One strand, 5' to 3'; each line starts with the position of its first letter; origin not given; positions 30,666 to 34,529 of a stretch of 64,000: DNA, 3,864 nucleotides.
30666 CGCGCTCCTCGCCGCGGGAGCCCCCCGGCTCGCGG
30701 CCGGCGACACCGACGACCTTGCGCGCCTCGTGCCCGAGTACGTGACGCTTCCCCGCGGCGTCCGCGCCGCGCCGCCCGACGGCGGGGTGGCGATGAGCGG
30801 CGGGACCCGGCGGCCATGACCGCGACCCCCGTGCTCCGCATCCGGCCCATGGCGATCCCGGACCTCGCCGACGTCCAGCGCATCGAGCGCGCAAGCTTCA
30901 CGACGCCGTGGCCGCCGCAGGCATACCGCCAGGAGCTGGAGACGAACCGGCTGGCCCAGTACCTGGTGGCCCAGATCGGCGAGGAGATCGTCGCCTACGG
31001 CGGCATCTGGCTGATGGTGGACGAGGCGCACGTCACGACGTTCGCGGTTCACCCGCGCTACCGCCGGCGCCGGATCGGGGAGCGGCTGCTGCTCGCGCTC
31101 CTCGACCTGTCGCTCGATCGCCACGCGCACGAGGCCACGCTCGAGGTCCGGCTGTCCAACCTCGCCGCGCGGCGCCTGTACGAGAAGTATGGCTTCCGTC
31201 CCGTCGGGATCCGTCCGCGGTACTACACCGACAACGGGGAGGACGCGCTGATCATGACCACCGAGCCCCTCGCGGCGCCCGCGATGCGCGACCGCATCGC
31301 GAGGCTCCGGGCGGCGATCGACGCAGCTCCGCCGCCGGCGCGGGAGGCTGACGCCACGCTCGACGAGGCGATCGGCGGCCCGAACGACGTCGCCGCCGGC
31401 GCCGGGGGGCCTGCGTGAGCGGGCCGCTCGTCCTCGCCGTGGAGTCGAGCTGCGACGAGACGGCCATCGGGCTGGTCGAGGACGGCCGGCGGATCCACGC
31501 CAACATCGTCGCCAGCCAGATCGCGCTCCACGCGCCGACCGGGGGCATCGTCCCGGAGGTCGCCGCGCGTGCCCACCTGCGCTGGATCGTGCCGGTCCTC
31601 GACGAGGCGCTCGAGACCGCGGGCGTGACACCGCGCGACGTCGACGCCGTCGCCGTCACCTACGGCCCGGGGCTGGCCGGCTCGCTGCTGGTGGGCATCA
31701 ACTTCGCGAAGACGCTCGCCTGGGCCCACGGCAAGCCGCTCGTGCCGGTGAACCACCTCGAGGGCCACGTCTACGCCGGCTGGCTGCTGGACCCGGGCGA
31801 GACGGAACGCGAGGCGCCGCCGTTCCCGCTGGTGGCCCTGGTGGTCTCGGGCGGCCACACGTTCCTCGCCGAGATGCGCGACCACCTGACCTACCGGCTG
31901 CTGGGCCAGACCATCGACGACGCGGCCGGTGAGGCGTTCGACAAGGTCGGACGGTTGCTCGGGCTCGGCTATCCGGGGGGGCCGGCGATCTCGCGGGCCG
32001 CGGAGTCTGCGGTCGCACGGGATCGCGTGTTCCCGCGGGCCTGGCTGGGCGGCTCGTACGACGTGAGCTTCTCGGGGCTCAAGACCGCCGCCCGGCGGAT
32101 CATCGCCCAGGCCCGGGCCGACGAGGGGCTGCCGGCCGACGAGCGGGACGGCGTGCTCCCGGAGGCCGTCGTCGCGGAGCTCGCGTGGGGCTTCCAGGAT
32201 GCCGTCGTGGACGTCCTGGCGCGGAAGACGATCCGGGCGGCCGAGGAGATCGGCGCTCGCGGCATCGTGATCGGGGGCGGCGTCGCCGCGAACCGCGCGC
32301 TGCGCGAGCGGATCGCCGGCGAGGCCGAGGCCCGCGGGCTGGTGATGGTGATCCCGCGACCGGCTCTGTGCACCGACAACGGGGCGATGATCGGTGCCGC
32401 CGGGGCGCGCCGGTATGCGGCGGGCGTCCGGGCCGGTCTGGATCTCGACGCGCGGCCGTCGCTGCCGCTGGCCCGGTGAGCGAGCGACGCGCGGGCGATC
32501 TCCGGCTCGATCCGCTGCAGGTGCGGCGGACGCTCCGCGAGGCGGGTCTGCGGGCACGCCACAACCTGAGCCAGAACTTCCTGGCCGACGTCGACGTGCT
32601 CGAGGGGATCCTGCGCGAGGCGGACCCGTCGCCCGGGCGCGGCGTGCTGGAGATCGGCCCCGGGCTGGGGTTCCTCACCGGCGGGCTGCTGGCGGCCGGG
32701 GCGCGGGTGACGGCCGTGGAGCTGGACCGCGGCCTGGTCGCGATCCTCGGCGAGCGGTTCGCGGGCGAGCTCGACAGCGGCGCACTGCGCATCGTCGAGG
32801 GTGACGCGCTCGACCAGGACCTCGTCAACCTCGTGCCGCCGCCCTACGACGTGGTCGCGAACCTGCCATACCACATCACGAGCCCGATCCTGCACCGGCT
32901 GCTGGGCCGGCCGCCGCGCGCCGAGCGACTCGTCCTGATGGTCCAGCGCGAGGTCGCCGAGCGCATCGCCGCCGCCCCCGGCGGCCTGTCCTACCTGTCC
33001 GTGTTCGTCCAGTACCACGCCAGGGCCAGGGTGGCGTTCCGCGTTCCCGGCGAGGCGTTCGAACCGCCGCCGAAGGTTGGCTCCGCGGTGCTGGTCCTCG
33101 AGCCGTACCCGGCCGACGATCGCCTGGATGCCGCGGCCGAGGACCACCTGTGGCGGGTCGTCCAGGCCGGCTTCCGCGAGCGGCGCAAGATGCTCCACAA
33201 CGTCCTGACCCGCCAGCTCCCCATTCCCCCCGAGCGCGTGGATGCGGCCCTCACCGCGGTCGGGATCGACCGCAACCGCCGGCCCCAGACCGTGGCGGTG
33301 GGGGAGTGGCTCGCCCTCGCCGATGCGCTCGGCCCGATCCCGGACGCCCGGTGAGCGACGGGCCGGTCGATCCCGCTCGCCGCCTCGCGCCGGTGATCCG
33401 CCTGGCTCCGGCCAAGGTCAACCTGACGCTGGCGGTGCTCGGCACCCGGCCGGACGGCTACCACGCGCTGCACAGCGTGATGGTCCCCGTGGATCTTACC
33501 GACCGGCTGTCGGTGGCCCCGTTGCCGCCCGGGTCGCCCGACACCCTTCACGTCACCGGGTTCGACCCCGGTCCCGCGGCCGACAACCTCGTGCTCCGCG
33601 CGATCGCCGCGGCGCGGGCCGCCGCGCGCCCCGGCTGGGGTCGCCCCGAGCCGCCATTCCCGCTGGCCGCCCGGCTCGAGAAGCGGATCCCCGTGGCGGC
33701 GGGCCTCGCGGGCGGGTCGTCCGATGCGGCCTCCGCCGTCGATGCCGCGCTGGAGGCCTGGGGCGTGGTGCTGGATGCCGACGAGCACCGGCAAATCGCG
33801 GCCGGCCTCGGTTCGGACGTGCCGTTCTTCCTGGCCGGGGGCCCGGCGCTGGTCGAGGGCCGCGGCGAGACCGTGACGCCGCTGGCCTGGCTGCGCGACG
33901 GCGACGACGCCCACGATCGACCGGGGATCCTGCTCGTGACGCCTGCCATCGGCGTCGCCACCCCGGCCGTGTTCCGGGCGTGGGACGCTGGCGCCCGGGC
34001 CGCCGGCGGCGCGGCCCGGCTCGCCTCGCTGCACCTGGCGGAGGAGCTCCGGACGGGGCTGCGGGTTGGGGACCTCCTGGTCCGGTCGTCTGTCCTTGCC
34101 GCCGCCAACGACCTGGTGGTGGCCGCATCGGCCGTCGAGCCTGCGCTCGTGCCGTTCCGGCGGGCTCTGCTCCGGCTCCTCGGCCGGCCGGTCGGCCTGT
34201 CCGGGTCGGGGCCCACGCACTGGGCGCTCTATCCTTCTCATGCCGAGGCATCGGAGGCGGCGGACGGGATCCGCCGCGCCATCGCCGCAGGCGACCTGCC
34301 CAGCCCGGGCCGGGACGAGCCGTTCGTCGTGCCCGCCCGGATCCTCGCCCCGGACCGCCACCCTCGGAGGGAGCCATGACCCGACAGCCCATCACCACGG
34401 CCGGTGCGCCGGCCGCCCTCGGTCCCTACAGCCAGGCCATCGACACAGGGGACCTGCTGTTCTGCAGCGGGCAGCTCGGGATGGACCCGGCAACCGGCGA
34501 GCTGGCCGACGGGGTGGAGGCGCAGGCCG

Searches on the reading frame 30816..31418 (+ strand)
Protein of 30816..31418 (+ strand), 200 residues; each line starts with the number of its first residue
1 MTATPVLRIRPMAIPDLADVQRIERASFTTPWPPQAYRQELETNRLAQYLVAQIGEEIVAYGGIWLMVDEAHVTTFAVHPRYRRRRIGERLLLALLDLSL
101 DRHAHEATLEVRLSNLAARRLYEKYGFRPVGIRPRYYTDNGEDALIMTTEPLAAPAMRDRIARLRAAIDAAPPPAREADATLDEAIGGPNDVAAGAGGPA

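Call 75: search_protein_families(library=pfam, proteins=[window:30816-31418:+], max_evalue=0.001)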
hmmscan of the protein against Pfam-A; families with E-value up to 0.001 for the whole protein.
window:30816-31418:+ (200 aa): 6 families
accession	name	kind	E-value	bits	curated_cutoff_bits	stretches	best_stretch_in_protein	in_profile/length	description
PF00583.31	Acetyltransf_1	-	1.4e-20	74.1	20.7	1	18-127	2-116/116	Acetyltransferase (GNAT) family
PF13673.13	Acetyltransf_10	-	1.7e-14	54.3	23.6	1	26-131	11-111/128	Acetyltransferase (GNAT) domain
PF13508.13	Acetyltransf_7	-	2.8e-14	53.7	27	1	47-128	3-83/84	Acetyltransferase (GNAT) domain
PF08445.16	FR47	-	1.1e-05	25.7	22.1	1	75-128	26-78/86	FR47-like protein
PF13302.13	Acetyltransf_3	-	6e-05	24.2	25.4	1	7-128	2-138/138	Acetyltransferase (GNAT) domain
PF13527.13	Acetyltransf_9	-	6.5e-05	23.4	25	0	49-129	43-126/127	Acetyltransferase (GNAT) domain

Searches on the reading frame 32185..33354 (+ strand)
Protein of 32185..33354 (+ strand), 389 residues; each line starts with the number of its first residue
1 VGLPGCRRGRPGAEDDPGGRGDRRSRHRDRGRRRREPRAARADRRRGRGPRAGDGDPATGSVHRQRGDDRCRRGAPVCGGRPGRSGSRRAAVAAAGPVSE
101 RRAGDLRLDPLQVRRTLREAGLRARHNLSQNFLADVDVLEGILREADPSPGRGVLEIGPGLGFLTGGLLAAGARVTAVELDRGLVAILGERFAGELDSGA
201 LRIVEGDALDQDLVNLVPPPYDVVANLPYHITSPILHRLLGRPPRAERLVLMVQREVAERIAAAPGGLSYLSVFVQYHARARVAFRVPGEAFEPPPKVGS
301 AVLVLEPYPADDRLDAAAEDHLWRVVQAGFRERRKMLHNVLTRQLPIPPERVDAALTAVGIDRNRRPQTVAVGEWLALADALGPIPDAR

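Call 75: search_protein_families(library=pfam, proteins=[window:32185-33354:+], max_evalue=0.001)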
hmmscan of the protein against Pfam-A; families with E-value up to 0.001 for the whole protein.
window:32185-33354:+ (389 aa): 2 families
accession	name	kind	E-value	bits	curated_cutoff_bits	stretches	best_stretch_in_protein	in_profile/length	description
PF00398.26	RrnaAD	-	2.9e-46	158.1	24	1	123-380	3-259/263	Ribosomal RNA adenine dimethylase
PF13649.12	Methyltransf_25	-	0.00088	20.4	27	0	154-226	1-70/97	Methyltransferase domain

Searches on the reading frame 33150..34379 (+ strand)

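Call 75: search_protein_families(library=pfam, proteins=[window:33150-34379:+], max_evalue=0.001)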
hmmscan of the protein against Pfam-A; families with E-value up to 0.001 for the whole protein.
window:33150-34379:+ (409 aa): 2 families
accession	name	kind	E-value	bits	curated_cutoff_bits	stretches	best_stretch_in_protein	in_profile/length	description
PF00288.32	GHMP_kinases_N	-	1.7e-11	44.6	22.3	1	146-231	1-87/87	GHMP kinases N terminal domain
PF08544.19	GHMP_kinases_C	-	0.00081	20.2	21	0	328-377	31-82/85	GHMP kinases C terminal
